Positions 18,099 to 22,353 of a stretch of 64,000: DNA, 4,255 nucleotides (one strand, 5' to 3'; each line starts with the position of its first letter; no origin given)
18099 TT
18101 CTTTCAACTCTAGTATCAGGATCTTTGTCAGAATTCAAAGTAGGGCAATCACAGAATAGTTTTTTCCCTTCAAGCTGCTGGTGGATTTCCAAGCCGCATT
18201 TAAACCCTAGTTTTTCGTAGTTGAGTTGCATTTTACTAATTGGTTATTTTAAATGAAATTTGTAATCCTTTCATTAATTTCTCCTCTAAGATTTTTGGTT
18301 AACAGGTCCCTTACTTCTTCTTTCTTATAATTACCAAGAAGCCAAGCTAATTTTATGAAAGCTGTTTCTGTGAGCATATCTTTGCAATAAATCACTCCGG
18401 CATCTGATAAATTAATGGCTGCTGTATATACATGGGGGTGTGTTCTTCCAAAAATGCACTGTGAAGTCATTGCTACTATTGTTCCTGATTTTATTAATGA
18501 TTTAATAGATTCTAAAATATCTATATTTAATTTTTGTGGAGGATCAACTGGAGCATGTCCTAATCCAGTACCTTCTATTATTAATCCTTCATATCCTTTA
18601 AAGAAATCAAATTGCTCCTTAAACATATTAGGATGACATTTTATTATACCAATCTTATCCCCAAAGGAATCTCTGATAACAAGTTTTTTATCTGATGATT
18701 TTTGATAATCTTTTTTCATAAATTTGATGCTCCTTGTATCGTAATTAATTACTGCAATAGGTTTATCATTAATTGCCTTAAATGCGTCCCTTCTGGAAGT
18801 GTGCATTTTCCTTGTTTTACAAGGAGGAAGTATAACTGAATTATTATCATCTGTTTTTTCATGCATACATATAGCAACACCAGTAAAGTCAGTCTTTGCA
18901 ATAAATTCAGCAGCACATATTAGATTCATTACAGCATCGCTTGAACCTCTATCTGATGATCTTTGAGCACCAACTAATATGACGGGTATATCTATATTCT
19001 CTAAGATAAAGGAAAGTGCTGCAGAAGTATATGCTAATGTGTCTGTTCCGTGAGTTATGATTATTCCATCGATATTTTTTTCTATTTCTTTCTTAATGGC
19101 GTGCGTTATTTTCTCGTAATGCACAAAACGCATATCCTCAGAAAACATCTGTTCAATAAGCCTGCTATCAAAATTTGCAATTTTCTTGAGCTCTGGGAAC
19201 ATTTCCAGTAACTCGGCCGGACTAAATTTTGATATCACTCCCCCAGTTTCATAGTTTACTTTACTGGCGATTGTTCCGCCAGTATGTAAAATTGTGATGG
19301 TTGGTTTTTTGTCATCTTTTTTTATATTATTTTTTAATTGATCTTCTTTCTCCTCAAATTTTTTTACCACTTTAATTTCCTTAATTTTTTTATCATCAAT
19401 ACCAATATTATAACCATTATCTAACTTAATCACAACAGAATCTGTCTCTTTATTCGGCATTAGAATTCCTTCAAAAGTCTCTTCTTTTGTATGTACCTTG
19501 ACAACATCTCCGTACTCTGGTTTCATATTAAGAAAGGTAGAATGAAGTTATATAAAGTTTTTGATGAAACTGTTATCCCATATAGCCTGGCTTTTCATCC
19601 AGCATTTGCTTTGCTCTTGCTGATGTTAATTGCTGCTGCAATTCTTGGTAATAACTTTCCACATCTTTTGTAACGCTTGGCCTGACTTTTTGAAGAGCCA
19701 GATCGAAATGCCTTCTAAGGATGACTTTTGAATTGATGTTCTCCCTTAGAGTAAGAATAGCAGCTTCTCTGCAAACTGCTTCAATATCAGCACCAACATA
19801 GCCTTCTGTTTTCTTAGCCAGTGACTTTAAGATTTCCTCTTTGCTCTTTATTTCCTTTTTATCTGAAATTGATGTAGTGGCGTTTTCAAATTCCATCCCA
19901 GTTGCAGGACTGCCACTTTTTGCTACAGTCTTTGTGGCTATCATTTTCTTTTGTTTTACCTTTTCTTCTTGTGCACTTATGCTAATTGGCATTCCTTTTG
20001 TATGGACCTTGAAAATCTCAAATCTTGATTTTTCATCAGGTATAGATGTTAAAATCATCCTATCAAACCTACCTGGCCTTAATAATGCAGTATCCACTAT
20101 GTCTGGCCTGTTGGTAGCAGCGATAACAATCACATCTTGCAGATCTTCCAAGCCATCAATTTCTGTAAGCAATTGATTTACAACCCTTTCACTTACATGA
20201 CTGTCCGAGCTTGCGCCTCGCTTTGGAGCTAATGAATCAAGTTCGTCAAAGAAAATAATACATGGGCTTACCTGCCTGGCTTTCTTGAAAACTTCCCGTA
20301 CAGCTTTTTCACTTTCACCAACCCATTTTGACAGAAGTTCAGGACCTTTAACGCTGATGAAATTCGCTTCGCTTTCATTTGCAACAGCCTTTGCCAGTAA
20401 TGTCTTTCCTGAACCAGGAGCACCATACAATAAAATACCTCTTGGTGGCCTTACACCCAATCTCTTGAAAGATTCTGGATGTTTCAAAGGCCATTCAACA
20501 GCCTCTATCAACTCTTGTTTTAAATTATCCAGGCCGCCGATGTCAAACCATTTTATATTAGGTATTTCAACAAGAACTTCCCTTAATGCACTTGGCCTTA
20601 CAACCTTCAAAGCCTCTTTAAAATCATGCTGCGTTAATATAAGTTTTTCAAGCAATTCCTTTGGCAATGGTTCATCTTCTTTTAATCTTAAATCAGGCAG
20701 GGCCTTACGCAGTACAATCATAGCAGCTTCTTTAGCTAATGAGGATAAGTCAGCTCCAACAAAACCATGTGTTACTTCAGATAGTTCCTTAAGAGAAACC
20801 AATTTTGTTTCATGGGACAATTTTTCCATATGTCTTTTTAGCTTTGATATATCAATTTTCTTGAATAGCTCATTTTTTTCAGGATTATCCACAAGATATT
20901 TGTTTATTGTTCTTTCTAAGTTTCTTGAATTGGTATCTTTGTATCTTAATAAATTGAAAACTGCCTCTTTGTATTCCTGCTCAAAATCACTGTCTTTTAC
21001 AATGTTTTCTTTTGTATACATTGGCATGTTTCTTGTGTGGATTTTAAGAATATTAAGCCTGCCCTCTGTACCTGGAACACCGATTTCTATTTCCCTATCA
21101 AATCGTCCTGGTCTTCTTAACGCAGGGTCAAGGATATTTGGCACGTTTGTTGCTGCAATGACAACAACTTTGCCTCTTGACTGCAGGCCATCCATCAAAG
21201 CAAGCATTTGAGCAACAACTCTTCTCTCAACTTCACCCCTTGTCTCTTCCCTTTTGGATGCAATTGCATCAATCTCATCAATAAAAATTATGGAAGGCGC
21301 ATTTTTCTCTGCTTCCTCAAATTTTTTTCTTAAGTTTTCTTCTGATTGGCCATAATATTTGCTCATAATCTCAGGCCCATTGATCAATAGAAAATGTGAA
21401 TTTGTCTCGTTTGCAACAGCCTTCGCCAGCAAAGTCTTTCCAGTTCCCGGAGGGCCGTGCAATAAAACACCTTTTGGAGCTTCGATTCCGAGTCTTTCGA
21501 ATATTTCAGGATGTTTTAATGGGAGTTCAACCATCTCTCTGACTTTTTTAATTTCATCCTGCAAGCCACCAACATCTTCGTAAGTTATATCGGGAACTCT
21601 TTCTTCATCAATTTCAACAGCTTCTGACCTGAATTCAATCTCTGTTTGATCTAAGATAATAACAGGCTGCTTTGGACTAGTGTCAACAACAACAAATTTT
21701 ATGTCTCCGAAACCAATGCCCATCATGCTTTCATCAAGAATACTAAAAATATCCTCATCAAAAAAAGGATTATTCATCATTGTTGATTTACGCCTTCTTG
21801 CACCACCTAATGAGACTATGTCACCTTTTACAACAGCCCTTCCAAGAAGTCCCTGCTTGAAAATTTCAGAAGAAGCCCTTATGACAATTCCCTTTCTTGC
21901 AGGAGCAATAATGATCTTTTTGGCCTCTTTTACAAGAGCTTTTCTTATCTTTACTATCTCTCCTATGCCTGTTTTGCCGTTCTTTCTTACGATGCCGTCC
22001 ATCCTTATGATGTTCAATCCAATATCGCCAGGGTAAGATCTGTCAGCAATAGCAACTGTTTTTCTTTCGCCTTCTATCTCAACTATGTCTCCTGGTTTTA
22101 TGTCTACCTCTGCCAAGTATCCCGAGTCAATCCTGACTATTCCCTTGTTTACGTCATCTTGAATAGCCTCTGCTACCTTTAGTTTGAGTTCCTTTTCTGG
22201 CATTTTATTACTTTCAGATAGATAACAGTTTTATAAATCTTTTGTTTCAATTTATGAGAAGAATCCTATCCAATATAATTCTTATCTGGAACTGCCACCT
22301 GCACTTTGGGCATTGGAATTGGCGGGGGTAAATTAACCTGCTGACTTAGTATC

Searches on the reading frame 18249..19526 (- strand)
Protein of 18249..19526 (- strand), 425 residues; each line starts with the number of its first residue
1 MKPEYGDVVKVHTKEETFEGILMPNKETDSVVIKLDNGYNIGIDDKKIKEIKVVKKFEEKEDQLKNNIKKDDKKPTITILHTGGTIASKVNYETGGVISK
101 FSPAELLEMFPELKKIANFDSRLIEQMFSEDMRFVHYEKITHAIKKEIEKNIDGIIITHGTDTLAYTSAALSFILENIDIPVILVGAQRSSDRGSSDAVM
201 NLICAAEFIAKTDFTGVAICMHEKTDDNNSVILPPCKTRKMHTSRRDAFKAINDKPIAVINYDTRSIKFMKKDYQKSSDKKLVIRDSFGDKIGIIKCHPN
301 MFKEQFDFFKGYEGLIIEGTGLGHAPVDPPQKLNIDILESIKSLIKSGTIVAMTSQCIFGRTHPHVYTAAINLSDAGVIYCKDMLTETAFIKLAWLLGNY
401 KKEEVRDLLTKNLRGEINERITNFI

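Call 4: search_protein_families(library=pfam, proteins=[window:18249-19526:-])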
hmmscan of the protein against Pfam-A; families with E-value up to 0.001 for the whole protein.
window:18249-19526:- (425 aa): 3 families
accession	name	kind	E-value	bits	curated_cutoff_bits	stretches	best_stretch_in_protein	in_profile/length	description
PF00710.25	Asparaginase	-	2.4e-58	197.3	22.5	1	77-269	2-187/193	Asparaginase, N-terminal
PF17763.6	Asparaginase_C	-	2.4e-24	85.9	34.6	1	291-406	1-111/114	Glutaminase/Asparaginase C-terminal domain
PF18195.6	GatD_N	-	4.7e-17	61.5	25.7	1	4-54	2-54/54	GatD N-terminal domain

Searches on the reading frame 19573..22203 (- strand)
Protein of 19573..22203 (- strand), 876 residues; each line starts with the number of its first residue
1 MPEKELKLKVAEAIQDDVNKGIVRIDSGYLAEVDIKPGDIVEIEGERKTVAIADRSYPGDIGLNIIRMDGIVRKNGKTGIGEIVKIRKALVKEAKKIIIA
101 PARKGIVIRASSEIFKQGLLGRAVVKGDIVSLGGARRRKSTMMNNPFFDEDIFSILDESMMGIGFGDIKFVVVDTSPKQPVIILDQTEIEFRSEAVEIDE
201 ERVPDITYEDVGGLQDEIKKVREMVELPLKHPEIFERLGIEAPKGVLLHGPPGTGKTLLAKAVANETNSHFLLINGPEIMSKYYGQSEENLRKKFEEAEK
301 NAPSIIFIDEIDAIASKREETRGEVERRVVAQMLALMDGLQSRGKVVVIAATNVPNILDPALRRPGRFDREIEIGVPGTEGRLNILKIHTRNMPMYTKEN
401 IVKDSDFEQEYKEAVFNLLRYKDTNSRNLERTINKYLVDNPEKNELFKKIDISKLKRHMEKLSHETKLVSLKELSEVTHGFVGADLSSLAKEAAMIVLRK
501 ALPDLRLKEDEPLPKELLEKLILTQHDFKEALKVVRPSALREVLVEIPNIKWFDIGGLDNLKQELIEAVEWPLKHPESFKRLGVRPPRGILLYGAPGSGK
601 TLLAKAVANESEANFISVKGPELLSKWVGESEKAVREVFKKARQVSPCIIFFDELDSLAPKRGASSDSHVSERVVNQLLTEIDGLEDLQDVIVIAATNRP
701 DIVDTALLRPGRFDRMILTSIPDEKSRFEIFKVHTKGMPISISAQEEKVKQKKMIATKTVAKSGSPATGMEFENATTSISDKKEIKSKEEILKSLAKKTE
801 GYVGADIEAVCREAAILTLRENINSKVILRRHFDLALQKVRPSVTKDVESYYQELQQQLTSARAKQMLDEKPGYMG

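Call 4: search_protein_families(library=pfam, proteins=[window:19573-22203:-])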
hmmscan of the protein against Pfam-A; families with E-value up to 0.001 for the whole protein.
window:19573-22203:- (876 aa): 41 families (the best 25 are shown)
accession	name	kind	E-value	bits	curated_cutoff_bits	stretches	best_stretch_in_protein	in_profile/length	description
PF00004.35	AAA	-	6.5e-98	324.7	21.2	2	246-375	1-130/131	ATPase family associated with various cellular activities (AAA)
PF17862.7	AAA_lid_3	-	7.7e-27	92.9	27.2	2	792-828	4-38/45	AAA+ lid domain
PF02359.24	CDC48_N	-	3.7e-25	88.4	35.1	1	7-89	1-83/85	Cell division protein 48 (CDC48), N-terminal domain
PF13191.12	AAA_16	-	1.6e-15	58.4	32.6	2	234-348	15-136/167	AAA ATPase domain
PF05496.18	RuvB_N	-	2.1e-13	50.8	27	1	241-320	31-102/159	Holliday junction DNA helicase RuvB P-loop domain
PF07728.20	AAA_5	-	2.3e-12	47.5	22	2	590-705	2-128/139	AAA domain (dynein-related subfamily)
PF07724.20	AAA_2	-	2.7e-12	47.5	27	1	246-339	6-101/166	AAA domain (Cdc48 subfamily)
PF13173.12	AAA_14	-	3.5e-11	43.7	27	1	245-322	4-82/129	AAA domain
PF13671.12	AAA_33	-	5.3e-11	43.4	27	1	246-354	2-80/143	AAA domain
PF13401.12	AAA_22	-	5.5e-11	43.3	27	0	246-278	8-43/130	AAA domain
PF06068.19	TIP49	-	1.2e-10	41.6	23.8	1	243-288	50-97/347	TIP49 P-loop domain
PF02933.23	CDC48_2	-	3.8e-10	39.7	22.4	1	113-198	8-64/64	Cell division protein 48 (CDC48), domain 2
PF20720.3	nSTAND3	-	3.2e-09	37.1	27.2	0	244-333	18-95/155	Novel STAND NTPase 3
PF24883.2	NPHP3_N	-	4.3e-08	34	24.8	0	246-270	25-49/164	Nephrocystin 3, N-terminal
PF13521.12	AAA_28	-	8.8e-08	33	27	0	246-328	2-70/164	AAA domain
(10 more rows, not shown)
